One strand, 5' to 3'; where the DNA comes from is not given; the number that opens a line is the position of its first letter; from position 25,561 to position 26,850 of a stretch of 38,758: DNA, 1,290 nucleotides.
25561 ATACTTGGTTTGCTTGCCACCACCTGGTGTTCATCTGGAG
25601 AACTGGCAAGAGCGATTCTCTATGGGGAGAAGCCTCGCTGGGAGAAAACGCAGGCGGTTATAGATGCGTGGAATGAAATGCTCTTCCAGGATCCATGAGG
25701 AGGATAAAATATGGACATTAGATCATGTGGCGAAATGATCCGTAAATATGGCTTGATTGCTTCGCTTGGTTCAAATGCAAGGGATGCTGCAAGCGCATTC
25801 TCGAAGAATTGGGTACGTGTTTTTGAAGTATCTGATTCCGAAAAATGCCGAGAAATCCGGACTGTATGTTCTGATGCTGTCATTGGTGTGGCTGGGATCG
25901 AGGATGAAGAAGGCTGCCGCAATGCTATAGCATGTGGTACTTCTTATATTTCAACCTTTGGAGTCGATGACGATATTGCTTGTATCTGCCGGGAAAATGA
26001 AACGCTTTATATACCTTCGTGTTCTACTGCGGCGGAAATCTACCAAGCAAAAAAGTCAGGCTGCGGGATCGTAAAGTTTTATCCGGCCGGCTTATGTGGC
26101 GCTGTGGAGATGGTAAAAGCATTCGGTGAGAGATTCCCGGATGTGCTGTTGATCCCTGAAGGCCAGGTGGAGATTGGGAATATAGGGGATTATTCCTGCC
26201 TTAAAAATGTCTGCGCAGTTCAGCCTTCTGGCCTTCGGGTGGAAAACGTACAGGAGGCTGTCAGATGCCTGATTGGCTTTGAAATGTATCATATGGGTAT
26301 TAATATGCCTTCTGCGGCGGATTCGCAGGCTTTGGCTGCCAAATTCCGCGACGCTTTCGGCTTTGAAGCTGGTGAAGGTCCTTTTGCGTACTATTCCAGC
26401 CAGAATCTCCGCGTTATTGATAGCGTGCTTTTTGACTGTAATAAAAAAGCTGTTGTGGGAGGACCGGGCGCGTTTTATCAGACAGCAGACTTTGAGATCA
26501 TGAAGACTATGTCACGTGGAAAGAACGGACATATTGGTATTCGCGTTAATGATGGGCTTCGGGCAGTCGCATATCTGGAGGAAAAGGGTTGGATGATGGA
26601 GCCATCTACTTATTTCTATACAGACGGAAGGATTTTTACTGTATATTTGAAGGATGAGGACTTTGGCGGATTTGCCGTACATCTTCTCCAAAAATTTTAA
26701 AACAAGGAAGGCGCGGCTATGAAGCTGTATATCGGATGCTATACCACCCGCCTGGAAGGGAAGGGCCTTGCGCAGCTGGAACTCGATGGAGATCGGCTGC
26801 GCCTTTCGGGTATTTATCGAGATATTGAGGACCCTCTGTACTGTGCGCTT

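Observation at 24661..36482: Twelve-gene string with no sugar kinase: candidate undescribed oxidative route from an imported glycoside to C3/C4 acids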

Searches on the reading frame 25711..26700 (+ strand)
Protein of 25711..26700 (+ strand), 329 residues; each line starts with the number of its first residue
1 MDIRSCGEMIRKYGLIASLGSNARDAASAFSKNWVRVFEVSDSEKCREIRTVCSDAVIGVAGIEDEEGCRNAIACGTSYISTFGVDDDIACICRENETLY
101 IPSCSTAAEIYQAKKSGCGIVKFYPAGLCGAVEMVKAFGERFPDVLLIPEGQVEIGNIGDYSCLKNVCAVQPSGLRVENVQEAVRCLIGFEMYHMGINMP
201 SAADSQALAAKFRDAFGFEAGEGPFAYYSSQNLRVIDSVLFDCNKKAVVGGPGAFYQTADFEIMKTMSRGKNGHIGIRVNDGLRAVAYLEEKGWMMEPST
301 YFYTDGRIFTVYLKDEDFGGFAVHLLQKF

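Call 3: search_protein_families(library=pfam, proteins=[window:25711-26700:+])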
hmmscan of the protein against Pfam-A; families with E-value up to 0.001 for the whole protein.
window:25711-26700:+ (329 aa): 1 family
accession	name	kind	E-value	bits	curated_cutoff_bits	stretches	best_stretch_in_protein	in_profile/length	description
PF01081.25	Aldolase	-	1e-19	71.2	27.8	1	23-175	22-179/196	KDPG and KHG aldolase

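Call 5: search_protein_families(library=ncbifam, proteins=[window:25711-26700:+], max_evalue=0.00001)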
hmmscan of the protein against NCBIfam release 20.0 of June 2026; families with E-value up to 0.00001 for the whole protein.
window:25711-26700:+ (329 aa): 8 families
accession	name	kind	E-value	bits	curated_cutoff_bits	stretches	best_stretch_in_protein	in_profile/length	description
TIGR01182.1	eda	subfamily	7.7e-24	84.2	156.05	1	23-178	22-182/204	bifunctional 4-hydroxy-2-oxoglutarate aldolase/2-dehydro-3-deoxy-phosphogluconate aldolase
NF004325.0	PRK05718.1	subfamily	1.1e-21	77.1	241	1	24-172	30-183/213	keto-hydroxyglutarate-aldolase/keto-deoxy-phosphogluconate aldolase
NF005119.0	PRK06552.1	subfamily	7.8e-18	64.8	238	1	54-161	66-172/213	bifunctional 2-keto-4-hydroxyglutarate aldolase/2-keto-3-deoxy-6-phosphogluconate aldolase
NF005499.0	PRK07114.1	equivalog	4.3e-16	59.3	275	1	47-154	63-169/223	bifunctional 4-hydroxy-2-oxoglutarate aldolase/2-dehydro-3-deoxy-phosphogluconate aldolase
NF004673.0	PRK06015.1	equivalog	3.6e-13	49.8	320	1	47-173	58-184/212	2-dehydro-3-deoxy-phosphogluconate aldolase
NF005673.0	PRK07455.1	equivalog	1.8e-11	43.6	232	1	45-161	54-170/213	bifunctional 4-hydroxy-2-oxoglutarate aldolase/2-dehydro-3-deoxy-phosphogluconate aldolase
NF041633.1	trifunc_aldol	exception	1.1e-07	30.7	700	1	46-163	50-184/580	KHG/KDPG aldolase/sugar kinase fusion protein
NF006600.0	PRK09140.1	subfamily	1.2e-07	31.2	207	1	51-161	59-169/210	2-dehydro-3-deoxy-6-phosphogalactonate aldolase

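Call 16: search_solved_structures(query=window:25711-26700:+, max_evalue=0.01)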
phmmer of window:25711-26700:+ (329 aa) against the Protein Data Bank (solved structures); distinct sequences matched with E-value up to 0.01: 40.
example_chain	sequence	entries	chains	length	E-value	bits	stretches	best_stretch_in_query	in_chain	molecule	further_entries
11kc_a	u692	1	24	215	9.1e-16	61.3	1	8-184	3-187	Designed nanoparticle O43-B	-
8ejf_a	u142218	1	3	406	2.6e-15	59.8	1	6-162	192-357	Glycoprotein GP2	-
8ejd_c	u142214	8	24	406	2.6e-15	59.8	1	6-162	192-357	Glycoprotein G2 | Glycoprotein G2, 2-dehydro-3-deoxyphosphogluconate aldolase/4-hydroxy-2-oxoglutarate aldol | Glycoprotein GP2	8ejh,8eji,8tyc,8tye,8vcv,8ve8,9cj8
9cj7_c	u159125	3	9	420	2.8e-15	59.7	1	6-162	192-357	Glycoprotein G2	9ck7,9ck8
1wa3_A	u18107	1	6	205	3e-15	59.6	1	8-172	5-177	2-KETO-3-DEOXY-6-PHOSPHOGLUCONATE ALDOLASE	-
9dnd_B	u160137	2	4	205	3.4e-15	59.4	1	38-170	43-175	Pseudosymmetric protein nanocages GI4 B Chain | Pseudosymmetric protein nanocage GI9-F7 B chain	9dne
1vlw_A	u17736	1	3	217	3.4e-15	59.4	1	8-172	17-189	2-dehydro-3-deoxyphosphogluconate aldolase/4-hydroxy-2-oxoglutarate aldolase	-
9ubr_A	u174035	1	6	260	4.2e-15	59.1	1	6-172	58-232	PrAC-5350A,2-dehydro-3-deoxyphosphogluconate aldolase/4-hydroxy-2-oxoglutarate aldolase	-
9dnd_D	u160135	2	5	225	5.1e-15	58.9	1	38-162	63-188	Pseudosymmetric protein nanocages GI4 A Chain | Pseudosymmetric protein nanocage GI9-F7 A chain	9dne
7sgd_A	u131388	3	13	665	6.6e-15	58.5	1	6-162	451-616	Josiah GPCysR4 I53-50A | Josiah GPCysR4-I53-50A - nanoparticle component | GPC-I53-50A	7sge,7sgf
9uaq_A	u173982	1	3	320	7.2e-15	58.4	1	6-171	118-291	H3-PrAC-5350A,2-dehydro-3-deoxyphosphogluconate aldolase/4-hydroxy-2-oxoglutarate aldolase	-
9ucl_A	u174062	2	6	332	7.6e-15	58.3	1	6-172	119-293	H3-PrAC-5350A,2-dehydro-3-deoxyphosphogluconate aldolase/4-hydroxy-2-oxoglutarate aldolase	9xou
6p6f_A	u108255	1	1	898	1.1e-14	57.8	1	6-162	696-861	I53-50A.1NT1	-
8ed3_A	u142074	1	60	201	1.4e-14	57.4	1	38-162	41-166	Designed I3-01 icosahedron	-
9dnd_C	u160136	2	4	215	1.4e-14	57.4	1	8-162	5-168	Pseudosymmetric protein nanocages GI4 C Chain | Pseudosymmetric protein nanocage GI9-F7 C chain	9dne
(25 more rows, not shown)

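Call 26: find_related_loci(query=window:25711-26700:+, collection=genome_contigs, flank=10000)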
Query window:25711-26700:+ (329 aa) in genome_contigs; peptide patterns used: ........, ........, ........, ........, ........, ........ (x = any residue, [..] = any of these).
94 stretches matched a pattern, but none encodes a relative of the query by tblastn (E <= 1e-3).

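Call 27: find_homologous_proteins(query=window:25711-26700:+, max_evalue=1e-10)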
Query window:25711-26700:+ (329 aa): 299 proteins with E <= 1e-10 among 2570 candidates; the best 120 are listed.
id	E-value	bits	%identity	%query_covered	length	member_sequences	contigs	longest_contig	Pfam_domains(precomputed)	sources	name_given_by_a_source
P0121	7.6e-216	734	100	98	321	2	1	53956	PF01081.26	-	-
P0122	8.1e-106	372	54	100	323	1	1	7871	PF01081.26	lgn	-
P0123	6.0e-76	274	44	100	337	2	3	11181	PF01081.26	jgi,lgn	jgi:2-dehydro-3-deoxyphosphogluconate aldolase/(4S)-4-hydroxy-2-oxoglutarate aldolase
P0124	4.2e-54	202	36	100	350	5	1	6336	PF01081.26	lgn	-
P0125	3.7e-53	199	37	100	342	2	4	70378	PF01081.26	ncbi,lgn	-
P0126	2.0e-39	154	35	86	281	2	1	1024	PF01081.26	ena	-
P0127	8.2e-39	152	32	93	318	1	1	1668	PF01081.26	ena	-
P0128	5.7e-38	149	32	93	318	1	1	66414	PF01081.26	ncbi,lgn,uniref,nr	ncbi:bifunctional 4-hydroxy-2-oxoglutarate aldolase/2-dehydro-3-deoxy-phosphogluconate aldolase [Fla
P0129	1.0e-37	148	33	93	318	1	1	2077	PF01081.26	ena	-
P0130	1.4e-37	148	32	93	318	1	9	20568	PF01081.26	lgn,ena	-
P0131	1.8e-37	147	33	93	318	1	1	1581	PF01081.26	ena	-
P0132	2.2e-37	147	32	93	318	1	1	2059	PF01081.26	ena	-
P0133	2.8e-37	147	32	97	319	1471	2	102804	PF01081.26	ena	-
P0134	2.2e-36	144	33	93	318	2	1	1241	PF01081.26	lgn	-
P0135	2.9e-36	144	33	93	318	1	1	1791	PF01081.26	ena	-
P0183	2.7e-34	137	31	93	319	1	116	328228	PF01081.26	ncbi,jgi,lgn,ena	jgi:2-dehydro-3-deoxyphosphogluconate aldolase/(4S)-4-hydroxy-2-oxoglutarate aldolase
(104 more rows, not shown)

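Call 28: find_encoding_contigs(protein=P0125, flank=10000, max_places=2)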
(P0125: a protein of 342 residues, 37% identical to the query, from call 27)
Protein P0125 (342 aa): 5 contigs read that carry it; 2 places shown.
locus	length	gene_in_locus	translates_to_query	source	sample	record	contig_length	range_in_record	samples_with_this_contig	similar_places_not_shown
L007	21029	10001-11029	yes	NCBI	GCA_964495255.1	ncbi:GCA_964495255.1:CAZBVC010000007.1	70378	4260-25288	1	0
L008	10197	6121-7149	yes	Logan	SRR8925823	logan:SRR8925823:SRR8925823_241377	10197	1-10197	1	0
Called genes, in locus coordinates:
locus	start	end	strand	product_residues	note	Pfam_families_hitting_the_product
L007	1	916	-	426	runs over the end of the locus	PF09861:Lar_N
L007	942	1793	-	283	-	PF00106:adh_short, PF13561:adh_short_C2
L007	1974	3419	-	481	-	PF03446:NAD_binding_2, PF00393:6PGD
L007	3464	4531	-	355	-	PF00294:PfkB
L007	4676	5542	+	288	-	PF02311:AraC_binding (weak), PF07883:Cupin_2 (weak), PF00165:HTH_AraC (weak), PF12833:HTH_18, PF00165:HTH_AraC (weak)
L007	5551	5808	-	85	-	PF01713:Smr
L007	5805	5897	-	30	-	-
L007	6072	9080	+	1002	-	PF02837:Glyco_hydro_2_N, PF22666:Glyco_hydro_2_N2 (weak), PF00703:Glyco_hydro_2, PF02836:Glyco_hydro_2_C, PF16353:LacZ_4, PF02929:Bgal_small_N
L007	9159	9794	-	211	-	PF27271:AF_1327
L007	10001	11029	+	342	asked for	PF01081:Aldolase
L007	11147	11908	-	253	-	PF08220:HTH_DeoR, PF08279:HTH_11 (faint), PF00455:DeoRC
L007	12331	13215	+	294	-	PF02826:2-Hacid_dh_C (faint), PF03446:NAD_binding_2, PF03807:F420_oxidored (faint), PF14833:NAD_binding_11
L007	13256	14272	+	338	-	PF04166:PdxA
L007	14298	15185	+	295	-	PF00753:Lactamase_B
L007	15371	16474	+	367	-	PF03480:DctP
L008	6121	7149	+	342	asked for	PF01081:Aldolase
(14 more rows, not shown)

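Call 29: find_encoding_contigs(protein=P0123, flank=10000, max_places=2)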
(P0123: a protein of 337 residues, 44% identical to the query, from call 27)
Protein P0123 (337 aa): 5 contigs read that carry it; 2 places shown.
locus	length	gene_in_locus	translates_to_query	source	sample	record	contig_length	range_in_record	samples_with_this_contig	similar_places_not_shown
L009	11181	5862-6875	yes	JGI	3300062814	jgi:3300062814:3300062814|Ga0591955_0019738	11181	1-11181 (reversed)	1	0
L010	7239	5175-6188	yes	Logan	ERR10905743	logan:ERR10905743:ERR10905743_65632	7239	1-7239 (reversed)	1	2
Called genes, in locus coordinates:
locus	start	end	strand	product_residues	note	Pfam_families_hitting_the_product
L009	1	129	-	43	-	?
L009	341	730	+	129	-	PF03050:DDE_Tnp_IS66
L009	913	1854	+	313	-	PF00528:BPD_transp_1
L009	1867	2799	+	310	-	-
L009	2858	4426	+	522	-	PF01547:SBP_bac_1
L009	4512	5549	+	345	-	PF00728:Glyco_hydro_20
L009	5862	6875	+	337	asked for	PF01081:Aldolase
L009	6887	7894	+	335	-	PF10282:Lactonase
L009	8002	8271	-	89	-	-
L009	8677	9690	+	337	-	PF04166:PdxA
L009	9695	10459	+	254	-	PF00106:adh_short, PF08659:KR, PF23441:SDR, PF13561:adh_short_C2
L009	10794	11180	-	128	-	?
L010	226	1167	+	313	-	PF00528:BPD_transp_1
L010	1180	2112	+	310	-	-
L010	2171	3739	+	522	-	PF01547:SBP_bac_1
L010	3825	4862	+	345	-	PF00728:Glyco_hydro_20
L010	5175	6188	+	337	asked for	PF01081:Aldolase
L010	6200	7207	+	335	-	PF10282:Lactonase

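Call 30: find_encoding_contigs(protein=P0183, flank=10000, max_places=2)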
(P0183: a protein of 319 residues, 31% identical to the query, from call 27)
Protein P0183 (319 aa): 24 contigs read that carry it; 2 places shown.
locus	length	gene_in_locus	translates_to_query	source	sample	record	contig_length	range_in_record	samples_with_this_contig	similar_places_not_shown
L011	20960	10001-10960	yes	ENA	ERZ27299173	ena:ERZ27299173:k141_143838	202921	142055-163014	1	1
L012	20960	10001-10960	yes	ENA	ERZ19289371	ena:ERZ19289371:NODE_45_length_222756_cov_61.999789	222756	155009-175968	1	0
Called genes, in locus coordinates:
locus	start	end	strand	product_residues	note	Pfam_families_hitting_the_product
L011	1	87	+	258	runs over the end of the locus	PF00106:adh_short, PF08659:KR, PF13561:adh_short_C2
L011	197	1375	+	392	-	PF13433:Peripla_BP_5, PF13458:Peripla_BP_6, PF01094:ANF_receptor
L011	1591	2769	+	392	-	PF13433:Peripla_BP_5, PF13458:Peripla_BP_6, PF01094:ANF_receptor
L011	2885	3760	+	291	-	PF02653:BPD_transp_2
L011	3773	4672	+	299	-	PF02653:BPD_transp_2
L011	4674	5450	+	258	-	PF00005:ABC_tran, PF13304:AAA_21 (faint), PF12399:BCA_ABC_TP_C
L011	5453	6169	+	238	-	PF00005:ABC_tran, PF13304:AAA_21 (faint)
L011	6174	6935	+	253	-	PF00106:adh_short, PF08659:KR (weak), PF13561:adh_short_C2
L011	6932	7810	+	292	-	PF01522:Polysacc_deac_1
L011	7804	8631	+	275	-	PF01522:Polysacc_deac_1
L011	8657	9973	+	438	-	-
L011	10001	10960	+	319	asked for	PF01081:Aldolase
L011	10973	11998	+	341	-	PF00294:PfkB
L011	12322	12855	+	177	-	PF01081:Aldolase, PF02581:TMP-TENI (faint)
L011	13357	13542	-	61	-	-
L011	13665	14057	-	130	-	PF06970:RepA_N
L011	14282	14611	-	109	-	PF21983:NikA-like (weak)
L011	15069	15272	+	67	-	-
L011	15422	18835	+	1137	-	PF12161:HsdM_N, PF02384:N6_Mtase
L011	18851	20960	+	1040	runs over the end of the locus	PF04313:HSDR_N, PF04851:ResIII, PF18766:SWI2_SNF2, PF22679:T1R_D3-like, PF12008:EcoR124_C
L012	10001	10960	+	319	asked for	PF01081:Aldolase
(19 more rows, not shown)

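Call 53: find_related_loci(query=A2, collection=metagenome_contigs, flank=10000)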
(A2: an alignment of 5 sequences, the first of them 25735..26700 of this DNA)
Query A2 (321 aa) in metagenome_contigs; peptide patterns used: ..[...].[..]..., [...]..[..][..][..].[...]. (x = any residue, [..] = any of these).
292 stretches matched a pattern; 12 encode a relative of the query (tblastn E <= 1e-3); 12 distinct loci.
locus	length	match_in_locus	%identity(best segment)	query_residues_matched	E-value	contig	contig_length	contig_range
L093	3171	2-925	99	14-321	0e+0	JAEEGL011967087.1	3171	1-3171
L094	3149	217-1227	36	1-320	1e-62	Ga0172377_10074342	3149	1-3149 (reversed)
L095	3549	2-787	39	67-320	3e-58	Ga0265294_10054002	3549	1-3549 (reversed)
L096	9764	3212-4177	36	14-320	9e-58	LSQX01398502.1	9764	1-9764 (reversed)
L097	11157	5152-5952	32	41-320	2e-41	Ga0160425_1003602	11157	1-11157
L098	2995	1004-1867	31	19-320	5e-40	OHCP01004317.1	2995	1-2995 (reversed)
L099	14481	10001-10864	30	19-320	4e-39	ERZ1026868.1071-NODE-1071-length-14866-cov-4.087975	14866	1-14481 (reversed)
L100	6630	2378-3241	30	19-320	4e-39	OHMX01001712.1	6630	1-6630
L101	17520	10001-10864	30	19-320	9e-39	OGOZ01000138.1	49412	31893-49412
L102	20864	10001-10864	30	19-320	4e-39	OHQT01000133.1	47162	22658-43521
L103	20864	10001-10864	30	19-320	7e-39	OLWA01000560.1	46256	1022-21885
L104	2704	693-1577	28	12-320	2e-35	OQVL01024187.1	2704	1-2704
